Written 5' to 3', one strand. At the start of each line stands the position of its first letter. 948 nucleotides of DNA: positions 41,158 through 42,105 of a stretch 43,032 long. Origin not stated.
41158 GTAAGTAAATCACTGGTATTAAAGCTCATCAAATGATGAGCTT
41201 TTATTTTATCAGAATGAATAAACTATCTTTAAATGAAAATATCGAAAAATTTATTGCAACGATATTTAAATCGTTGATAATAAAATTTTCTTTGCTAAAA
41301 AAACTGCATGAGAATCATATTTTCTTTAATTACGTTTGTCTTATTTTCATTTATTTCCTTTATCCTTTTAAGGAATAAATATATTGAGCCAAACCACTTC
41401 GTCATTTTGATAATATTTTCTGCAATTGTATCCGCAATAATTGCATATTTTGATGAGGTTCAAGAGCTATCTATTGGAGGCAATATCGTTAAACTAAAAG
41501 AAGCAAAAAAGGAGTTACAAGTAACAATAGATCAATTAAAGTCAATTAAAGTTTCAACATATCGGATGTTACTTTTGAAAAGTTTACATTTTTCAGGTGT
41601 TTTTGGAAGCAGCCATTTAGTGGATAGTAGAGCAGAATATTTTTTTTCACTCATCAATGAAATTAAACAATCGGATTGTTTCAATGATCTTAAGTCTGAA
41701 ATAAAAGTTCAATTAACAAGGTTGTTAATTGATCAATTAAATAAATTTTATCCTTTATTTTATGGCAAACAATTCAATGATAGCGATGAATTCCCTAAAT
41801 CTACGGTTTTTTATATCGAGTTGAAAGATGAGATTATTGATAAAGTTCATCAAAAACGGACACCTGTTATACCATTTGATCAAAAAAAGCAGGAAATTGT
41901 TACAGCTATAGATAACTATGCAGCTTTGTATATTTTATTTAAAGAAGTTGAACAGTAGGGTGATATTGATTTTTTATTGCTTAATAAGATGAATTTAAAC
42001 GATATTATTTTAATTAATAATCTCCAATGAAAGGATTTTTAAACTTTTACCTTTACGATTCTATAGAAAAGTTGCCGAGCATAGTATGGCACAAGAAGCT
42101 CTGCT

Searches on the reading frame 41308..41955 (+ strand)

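Call 22: search_protein_families(library=pfam, proteins=[window:41308-41955:+], max_evalue=0.001)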
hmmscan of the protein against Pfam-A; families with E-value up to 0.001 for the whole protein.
window:41308-41955:+ (216 aa): 0 families

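Call 57: search_protein_families(library=phrogs, proteins=[window:41308-41955:+], max_evalue=0.001)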
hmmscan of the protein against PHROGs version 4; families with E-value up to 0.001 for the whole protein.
window:41308-41955:+ (216 aa): 2 families
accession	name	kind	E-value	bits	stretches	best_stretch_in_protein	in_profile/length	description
phrog_8083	-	unknown function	1.9e-106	355.6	1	2-216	12-226/226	-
phrog_11015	-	unknown function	0.00054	21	1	51-142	2-91/148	-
